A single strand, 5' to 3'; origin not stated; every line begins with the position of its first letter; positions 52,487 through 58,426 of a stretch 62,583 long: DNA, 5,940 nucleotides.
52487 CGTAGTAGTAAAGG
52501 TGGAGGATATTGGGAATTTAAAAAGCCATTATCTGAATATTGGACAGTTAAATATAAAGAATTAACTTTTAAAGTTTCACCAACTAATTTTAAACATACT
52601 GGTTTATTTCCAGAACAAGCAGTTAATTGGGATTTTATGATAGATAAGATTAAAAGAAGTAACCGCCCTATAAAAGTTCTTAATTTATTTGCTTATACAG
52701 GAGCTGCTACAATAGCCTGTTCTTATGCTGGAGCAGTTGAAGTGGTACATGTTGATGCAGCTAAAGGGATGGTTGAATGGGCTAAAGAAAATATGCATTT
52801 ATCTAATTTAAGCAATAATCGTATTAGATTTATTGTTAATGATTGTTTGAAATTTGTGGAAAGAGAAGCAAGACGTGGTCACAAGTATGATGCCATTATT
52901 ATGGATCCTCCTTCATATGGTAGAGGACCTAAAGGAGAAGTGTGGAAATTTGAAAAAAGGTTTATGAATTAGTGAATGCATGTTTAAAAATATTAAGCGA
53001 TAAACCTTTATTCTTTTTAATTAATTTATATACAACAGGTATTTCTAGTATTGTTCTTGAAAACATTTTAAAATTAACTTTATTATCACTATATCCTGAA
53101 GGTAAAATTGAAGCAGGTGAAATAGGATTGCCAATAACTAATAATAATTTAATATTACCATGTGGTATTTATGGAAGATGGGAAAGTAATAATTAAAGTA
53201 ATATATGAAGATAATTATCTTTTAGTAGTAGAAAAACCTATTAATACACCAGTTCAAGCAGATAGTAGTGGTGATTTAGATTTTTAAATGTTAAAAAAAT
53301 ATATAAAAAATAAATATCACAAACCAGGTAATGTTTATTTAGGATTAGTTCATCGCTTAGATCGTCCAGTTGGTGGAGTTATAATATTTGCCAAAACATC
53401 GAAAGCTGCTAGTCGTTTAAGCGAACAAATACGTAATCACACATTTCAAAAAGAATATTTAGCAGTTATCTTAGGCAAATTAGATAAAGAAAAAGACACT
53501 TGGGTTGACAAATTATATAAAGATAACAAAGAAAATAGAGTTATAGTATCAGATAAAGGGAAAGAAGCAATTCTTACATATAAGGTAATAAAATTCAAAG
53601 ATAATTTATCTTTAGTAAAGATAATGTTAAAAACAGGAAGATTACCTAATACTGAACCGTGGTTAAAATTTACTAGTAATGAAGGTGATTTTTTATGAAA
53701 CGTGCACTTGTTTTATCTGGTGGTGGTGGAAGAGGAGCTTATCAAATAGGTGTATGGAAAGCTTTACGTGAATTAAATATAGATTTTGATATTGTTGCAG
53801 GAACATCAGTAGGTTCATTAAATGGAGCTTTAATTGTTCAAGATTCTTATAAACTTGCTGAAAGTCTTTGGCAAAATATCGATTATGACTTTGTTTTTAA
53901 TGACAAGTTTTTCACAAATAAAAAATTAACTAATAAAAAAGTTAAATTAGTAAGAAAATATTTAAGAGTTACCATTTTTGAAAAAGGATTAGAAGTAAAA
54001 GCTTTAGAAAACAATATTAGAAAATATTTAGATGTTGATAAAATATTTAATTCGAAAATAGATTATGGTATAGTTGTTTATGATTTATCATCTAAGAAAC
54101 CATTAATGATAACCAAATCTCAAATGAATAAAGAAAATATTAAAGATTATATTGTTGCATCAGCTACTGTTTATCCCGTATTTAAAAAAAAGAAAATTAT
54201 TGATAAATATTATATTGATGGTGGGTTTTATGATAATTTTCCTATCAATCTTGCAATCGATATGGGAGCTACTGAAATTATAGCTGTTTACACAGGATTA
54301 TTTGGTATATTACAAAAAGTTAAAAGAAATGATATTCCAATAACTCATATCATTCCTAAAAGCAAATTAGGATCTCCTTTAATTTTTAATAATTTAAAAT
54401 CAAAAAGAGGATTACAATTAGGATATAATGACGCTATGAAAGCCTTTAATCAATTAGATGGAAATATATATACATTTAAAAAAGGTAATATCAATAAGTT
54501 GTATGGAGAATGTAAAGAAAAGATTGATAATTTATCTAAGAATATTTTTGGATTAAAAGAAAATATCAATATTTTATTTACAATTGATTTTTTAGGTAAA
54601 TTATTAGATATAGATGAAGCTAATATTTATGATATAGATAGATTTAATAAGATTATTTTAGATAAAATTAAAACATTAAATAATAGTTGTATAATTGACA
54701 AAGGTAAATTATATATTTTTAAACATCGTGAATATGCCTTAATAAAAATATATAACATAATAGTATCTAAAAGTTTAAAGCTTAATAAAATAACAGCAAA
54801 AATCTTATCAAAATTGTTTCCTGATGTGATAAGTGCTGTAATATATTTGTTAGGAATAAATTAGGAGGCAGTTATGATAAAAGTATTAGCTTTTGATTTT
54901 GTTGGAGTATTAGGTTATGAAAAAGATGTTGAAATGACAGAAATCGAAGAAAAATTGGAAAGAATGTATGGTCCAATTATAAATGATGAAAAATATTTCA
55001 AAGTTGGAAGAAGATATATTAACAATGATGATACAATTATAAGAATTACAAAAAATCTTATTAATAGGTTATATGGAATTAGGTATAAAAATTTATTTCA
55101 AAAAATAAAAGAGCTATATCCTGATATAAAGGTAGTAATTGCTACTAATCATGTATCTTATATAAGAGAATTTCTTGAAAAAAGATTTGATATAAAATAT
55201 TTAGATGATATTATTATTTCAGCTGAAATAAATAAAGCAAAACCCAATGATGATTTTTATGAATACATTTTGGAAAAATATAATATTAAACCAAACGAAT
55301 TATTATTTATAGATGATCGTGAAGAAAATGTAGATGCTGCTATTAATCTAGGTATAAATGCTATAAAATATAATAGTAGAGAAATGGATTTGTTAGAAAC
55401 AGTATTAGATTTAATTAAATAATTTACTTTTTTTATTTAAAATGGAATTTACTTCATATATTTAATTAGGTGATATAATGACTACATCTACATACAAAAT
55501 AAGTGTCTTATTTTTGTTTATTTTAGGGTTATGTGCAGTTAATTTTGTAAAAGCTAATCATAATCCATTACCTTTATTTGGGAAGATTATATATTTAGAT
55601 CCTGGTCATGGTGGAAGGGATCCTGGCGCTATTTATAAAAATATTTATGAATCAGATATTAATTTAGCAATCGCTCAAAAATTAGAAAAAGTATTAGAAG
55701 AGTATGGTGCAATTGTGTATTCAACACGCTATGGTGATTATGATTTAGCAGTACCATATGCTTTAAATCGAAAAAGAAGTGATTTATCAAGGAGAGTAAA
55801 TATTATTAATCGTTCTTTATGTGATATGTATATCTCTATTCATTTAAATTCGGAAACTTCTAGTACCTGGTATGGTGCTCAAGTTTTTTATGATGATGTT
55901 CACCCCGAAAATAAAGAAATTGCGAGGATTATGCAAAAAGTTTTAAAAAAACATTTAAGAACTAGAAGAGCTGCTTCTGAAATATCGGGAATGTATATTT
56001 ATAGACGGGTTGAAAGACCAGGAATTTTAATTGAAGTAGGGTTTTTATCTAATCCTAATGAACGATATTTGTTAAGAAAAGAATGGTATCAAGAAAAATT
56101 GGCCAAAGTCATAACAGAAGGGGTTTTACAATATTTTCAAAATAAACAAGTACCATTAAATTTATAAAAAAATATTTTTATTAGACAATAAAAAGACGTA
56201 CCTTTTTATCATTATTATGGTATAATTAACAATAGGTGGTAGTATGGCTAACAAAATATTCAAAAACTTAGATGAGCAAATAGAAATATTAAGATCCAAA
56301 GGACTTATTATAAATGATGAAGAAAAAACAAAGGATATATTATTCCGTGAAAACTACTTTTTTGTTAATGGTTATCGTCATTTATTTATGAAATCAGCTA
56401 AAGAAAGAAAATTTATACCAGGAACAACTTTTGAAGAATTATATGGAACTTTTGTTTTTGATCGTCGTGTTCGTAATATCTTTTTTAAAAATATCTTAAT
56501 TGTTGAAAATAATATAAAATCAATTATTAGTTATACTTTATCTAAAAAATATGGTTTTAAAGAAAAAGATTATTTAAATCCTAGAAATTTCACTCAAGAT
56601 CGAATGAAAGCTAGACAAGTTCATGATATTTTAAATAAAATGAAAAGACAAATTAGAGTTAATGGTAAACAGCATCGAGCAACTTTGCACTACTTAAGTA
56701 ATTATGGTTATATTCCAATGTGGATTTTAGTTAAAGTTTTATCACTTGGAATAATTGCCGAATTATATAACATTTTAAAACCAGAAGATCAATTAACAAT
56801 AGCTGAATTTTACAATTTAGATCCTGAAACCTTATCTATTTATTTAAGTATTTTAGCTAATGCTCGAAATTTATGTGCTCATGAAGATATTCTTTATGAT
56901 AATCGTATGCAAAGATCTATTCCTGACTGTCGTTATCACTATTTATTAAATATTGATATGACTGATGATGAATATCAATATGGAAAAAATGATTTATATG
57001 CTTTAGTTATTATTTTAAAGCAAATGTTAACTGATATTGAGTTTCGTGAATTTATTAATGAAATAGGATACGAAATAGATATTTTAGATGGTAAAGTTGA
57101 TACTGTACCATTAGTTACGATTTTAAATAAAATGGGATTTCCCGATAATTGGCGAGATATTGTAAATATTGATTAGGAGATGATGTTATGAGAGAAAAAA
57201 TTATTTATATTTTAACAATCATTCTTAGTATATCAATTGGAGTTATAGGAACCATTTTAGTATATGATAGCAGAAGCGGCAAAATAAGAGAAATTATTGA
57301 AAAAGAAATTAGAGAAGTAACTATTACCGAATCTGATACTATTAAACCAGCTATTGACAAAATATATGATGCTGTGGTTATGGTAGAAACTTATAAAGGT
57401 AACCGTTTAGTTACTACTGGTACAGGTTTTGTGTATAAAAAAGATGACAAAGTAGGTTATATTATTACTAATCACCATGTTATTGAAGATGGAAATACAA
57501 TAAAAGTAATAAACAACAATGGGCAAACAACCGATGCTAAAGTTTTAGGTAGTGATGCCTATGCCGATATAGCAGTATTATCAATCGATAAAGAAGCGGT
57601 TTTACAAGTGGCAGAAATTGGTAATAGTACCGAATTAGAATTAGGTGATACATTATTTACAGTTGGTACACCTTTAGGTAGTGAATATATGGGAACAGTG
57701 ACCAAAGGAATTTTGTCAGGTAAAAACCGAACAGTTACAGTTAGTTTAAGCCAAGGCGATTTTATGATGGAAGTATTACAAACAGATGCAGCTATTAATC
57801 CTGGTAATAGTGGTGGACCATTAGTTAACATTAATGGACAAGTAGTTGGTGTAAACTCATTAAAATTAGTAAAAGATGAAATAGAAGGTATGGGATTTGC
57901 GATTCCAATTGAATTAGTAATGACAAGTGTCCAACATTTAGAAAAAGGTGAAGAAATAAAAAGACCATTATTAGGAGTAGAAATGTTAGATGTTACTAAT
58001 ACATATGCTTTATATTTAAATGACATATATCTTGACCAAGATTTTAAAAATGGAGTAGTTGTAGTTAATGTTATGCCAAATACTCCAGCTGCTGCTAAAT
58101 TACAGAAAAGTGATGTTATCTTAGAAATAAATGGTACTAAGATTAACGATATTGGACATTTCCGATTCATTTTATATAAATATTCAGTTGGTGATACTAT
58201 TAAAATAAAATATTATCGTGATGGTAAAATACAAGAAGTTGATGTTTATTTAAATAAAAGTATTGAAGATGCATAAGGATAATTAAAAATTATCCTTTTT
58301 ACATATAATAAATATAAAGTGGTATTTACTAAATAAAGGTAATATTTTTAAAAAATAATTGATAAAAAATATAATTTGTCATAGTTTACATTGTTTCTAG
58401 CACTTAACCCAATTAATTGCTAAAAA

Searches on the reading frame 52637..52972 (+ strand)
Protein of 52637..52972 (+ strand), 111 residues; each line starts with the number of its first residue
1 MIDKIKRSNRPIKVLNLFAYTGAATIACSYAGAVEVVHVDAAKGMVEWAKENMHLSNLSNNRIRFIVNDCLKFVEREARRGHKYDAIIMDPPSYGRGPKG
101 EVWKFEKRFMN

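Call 31: search_protein_families(library=pfam, proteins=[window:52637-52972:+], max_evalue=0.000001)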
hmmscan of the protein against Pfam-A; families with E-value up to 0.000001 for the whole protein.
window:52637-52972:+ (111 aa): 2 families
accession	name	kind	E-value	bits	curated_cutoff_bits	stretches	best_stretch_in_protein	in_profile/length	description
PF10672.15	Methyltrans_SAM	-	1.8e-14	54.1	27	1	8-97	121-209/286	S-adenosylmethionine-dependent methyltransferase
PF03602.21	Cons_hypoth95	-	4.7e-08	33.3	24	1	10-92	41-122/182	Conserved hypothetical protein 95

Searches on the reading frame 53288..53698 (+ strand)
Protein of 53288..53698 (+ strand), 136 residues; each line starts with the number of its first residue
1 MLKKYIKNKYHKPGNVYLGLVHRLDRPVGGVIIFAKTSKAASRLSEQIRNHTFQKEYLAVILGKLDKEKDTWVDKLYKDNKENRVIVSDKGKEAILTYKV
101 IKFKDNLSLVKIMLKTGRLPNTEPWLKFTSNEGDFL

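Call 31: search_protein_families(library=pfam, proteins=[window:53288-53698:+], max_evalue=0.000001)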
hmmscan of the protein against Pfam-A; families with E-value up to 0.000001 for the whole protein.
window:53288-53698:+ (136 aa): 1 family
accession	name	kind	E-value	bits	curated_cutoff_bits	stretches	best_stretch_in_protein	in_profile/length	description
PF00849.27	PseudoU_synth_2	-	7.1e-21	75.5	26.8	1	5-118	26-142/152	RNA pseudouridylate synthase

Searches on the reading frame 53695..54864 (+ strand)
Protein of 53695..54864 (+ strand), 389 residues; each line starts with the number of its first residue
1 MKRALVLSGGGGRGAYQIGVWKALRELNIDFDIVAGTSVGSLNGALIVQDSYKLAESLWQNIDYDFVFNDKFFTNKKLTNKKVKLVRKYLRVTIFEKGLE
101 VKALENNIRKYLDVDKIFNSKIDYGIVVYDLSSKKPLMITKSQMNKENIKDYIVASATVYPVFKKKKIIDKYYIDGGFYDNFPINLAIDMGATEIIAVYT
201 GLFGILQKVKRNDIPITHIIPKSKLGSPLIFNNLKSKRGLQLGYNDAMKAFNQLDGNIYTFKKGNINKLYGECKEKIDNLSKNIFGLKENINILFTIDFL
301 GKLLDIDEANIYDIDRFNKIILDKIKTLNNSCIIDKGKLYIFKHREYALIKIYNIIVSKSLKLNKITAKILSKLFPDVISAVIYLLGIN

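Call 31: search_protein_families(library=pfam, proteins=[window:53695-54864:+], max_evalue=0.000001)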
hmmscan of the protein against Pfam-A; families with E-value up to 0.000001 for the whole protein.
window:53695-54864:+ (389 aa): 1 family
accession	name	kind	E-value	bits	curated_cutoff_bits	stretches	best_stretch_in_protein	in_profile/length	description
PF01734.28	Patatin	-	1.4e-33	117.2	27.7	1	5-188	1-191/191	Patatin-like phospholipase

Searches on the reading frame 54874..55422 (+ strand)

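Call 32: search_protein_families(library=pfam, proteins=[window:54874-55422:+], max_evalue=0.000001)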
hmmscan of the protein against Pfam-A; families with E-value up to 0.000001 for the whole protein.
window:54874-55422:+ (182 aa): 2 families
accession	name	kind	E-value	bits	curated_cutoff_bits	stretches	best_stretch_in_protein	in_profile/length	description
PF13419.12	HAD_2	-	7.8e-12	46.1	23.8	1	53-164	63-176/178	Haloacid dehalogenase-like hydrolase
PF00702.32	Hydrolase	-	3.9e-11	44.1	26.4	1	74-160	106-191/191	haloacid dehalogenase-like hydrolase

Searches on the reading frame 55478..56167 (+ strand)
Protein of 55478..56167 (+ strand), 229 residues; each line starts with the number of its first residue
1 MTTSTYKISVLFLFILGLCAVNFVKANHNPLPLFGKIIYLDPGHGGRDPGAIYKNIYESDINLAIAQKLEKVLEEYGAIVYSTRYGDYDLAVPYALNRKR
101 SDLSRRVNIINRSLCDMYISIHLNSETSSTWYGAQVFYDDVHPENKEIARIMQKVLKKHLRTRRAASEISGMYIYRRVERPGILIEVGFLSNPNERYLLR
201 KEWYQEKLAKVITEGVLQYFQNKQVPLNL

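Call 32: search_protein_families(library=pfam, proteins=[window:55478-56167:+], max_evalue=0.000001)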
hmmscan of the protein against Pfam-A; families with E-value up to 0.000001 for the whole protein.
window:55478-56167:+ (229 aa): 1 family
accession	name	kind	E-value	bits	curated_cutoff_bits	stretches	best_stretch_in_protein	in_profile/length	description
PF01520.23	Amidase_3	-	3.8e-44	151.2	27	1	38-217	1-173/174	N-acetylmuramoyl-L-alanine amidase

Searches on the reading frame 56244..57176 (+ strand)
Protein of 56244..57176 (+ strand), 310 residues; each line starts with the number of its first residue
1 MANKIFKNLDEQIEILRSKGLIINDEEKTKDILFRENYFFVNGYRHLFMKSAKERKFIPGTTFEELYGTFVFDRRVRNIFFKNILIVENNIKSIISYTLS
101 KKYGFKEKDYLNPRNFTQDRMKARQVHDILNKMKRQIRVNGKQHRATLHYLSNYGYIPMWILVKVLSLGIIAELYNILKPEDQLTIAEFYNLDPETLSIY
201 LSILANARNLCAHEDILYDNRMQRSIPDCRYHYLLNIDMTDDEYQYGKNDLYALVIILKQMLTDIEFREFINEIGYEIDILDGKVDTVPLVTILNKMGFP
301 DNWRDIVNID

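Call 32: search_protein_families(library=pfam, proteins=[window:56244-57176:+], max_evalue=0.000001)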
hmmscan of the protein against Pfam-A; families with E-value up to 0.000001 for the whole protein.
window:56244-57176:+ (310 aa): 1 family
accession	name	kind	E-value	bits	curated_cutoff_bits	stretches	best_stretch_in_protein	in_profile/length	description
PF07751.16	Abi_2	-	1.3e-38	133.6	25.6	1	32-219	2-184/184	Abi-like protein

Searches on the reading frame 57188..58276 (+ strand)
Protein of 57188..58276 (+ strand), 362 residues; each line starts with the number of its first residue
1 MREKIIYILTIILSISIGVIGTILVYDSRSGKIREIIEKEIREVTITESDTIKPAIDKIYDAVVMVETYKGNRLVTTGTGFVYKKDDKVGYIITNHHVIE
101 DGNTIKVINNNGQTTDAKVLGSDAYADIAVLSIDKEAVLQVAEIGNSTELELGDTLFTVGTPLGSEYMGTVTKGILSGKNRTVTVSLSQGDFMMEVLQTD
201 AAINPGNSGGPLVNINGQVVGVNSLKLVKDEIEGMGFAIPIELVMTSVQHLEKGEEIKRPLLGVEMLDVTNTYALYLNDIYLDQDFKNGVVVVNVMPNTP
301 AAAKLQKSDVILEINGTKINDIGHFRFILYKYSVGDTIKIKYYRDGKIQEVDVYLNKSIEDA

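Call 32: search_protein_families(library=pfam, proteins=[window:57188-58276:+], max_evalue=0.000001)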
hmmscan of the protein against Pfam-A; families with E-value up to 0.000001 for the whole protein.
window:57188-58276:+ (362 aa): 4 families
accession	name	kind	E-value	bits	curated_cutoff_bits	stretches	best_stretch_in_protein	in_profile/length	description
PF13365.12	Trypsin_2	-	8.3e-32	111.3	27.6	1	78-222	1-144/144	Trypsin-like peptidase domain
PF13180.12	PDZ_2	-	8.5e-19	68.1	27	1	261-354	2-79/80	PDZ domain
PF00089.32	Trypsin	-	2e-15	57.6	20.6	1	77-242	26-214/220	Trypsin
PF00595.29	PDZ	-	5.3e-09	36.8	23.2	1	284-331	20-69/81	PDZ domain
